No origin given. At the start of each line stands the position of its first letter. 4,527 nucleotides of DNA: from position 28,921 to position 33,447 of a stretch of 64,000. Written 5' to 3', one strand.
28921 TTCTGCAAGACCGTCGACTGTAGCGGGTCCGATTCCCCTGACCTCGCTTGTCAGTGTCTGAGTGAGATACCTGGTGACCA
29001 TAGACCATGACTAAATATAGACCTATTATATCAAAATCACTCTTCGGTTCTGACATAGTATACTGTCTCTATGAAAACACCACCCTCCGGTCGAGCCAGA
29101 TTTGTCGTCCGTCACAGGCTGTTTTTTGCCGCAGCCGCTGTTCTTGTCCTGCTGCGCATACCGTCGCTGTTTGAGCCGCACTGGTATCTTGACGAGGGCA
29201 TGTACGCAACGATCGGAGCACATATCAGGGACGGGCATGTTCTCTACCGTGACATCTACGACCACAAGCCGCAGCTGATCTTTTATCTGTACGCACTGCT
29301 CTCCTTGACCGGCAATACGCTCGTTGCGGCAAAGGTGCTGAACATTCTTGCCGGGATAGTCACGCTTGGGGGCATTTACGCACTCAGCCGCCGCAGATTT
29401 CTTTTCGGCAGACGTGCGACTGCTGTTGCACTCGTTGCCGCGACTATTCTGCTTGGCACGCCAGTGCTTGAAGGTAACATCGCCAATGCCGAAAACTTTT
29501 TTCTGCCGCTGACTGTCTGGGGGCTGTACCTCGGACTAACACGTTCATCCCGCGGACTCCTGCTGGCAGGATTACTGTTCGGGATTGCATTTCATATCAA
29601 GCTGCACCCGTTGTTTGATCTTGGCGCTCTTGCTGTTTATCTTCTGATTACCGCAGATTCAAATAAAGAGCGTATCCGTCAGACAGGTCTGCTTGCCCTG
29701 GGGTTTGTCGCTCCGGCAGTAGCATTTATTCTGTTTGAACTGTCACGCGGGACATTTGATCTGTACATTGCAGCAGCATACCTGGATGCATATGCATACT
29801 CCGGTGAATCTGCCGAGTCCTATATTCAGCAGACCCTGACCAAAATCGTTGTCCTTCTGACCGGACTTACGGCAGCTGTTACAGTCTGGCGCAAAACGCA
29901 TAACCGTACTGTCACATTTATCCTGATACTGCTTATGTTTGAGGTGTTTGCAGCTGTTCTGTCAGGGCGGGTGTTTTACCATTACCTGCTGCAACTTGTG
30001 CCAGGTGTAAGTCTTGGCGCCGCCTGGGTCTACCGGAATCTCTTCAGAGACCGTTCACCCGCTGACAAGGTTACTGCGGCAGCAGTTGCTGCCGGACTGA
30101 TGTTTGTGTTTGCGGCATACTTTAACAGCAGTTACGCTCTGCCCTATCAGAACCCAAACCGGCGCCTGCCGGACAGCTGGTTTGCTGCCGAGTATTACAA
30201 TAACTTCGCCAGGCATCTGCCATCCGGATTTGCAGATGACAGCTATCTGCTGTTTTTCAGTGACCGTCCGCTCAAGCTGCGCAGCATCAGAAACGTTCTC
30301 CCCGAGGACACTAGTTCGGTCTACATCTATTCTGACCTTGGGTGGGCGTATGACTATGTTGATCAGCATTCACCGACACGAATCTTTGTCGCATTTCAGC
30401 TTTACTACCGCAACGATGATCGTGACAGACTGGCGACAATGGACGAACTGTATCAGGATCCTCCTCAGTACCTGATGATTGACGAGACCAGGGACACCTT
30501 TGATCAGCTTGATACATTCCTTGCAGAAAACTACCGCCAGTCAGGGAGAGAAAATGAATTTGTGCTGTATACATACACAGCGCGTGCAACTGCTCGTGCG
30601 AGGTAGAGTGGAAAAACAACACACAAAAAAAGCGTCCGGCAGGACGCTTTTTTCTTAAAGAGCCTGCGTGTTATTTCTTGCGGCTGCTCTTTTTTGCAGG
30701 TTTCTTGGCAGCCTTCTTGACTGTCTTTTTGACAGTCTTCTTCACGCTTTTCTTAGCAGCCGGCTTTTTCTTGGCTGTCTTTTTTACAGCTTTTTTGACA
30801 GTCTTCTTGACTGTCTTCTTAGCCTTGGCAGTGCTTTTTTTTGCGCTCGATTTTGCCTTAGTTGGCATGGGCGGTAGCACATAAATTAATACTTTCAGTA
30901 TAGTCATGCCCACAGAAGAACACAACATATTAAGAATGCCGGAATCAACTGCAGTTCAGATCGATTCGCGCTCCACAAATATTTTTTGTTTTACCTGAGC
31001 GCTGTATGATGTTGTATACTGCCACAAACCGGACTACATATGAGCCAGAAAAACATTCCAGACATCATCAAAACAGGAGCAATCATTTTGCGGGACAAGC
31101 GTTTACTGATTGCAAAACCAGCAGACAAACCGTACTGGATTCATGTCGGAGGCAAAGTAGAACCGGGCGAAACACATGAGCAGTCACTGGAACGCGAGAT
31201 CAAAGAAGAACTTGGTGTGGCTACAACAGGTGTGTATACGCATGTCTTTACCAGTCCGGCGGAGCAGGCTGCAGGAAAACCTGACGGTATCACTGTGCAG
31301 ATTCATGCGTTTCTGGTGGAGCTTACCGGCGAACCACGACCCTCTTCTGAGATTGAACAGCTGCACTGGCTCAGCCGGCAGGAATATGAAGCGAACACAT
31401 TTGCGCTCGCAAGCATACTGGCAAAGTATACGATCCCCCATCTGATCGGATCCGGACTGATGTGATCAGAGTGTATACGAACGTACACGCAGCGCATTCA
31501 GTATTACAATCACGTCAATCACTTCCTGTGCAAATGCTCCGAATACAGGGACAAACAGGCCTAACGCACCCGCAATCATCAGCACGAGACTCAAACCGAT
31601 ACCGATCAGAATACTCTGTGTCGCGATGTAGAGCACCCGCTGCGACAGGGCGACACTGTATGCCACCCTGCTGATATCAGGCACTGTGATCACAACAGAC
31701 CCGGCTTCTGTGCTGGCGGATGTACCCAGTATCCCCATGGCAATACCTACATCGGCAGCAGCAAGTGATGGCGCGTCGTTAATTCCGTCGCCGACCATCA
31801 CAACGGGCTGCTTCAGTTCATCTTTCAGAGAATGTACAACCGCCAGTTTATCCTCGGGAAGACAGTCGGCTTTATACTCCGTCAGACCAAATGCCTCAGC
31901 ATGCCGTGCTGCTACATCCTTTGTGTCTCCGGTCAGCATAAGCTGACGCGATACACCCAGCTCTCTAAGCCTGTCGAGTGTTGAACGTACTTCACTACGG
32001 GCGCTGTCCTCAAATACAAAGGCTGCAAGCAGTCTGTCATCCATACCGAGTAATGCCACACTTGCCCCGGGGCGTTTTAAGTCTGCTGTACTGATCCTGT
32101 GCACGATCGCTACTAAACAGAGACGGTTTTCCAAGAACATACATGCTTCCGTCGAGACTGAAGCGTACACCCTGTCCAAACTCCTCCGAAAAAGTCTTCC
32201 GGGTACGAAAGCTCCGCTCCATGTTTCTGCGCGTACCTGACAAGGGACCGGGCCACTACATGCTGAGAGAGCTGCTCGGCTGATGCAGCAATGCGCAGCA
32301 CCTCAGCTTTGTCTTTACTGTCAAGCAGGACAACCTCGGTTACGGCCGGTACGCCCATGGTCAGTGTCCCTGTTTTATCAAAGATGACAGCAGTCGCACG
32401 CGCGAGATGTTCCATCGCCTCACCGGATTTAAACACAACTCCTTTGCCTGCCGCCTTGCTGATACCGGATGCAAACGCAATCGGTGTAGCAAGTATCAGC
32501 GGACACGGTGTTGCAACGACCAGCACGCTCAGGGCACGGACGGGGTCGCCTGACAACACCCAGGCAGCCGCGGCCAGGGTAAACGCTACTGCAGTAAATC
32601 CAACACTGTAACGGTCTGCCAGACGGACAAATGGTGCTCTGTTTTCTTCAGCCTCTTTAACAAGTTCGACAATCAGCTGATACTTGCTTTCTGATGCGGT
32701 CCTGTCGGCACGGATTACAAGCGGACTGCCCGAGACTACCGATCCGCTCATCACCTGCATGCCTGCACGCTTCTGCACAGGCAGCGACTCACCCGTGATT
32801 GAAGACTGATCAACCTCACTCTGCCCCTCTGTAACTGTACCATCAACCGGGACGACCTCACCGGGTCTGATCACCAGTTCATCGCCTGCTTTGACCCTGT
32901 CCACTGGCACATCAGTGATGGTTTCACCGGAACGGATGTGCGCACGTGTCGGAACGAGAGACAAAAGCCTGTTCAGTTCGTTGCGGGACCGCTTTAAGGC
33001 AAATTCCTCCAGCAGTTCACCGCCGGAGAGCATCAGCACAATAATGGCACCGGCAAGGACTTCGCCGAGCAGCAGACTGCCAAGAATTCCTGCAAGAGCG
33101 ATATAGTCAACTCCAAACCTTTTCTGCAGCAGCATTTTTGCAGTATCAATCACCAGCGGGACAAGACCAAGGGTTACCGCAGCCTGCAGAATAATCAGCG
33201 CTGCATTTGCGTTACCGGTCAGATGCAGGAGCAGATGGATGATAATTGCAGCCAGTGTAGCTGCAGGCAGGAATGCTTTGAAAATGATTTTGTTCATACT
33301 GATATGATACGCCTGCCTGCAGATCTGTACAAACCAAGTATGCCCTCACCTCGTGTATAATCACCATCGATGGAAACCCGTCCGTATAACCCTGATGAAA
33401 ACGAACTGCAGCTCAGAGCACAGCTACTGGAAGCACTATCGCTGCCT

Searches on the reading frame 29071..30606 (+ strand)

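Call 63: search_protein_families(library=pfam, proteins=[window:29071-30606:+], max_evalue=0.00001)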
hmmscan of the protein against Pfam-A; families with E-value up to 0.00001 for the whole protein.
window:29071-30606:+ (511 aa): 1 family
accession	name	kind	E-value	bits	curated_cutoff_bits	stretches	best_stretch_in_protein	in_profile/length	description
PF13231.12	PMT_2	-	2.5e-13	51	26.1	1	66-216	2-157/160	Dolichyl-phosphate-mannose-protein mannosyltransferase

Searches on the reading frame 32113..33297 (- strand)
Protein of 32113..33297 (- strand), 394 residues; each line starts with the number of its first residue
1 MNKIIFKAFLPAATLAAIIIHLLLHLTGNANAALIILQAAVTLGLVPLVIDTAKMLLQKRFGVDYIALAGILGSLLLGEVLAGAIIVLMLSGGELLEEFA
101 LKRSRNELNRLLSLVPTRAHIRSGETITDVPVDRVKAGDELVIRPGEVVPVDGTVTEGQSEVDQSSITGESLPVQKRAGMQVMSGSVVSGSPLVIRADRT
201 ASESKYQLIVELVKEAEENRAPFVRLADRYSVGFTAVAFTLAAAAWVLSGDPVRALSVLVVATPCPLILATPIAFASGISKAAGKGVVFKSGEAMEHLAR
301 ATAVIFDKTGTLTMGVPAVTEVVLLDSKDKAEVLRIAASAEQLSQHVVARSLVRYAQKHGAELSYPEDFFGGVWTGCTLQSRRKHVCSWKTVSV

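Call 63: search_protein_families(library=pfam, proteins=[window:32113-33297:-], max_evalue=0.00001)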
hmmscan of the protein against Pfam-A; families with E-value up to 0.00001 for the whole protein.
window:32113-33297:- (394 aa): 2 families
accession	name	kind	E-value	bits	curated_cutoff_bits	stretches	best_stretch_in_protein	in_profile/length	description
PF00122.25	E1-E2_ATPase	-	1.5e-49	168.4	28.1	1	114-284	2-180/181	E1-E2 ATPase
PF00702.32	Hydrolase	-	3.1e-06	28.2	26.4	0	303-363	3-47/191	haloacid dehalogenase-like hydrolase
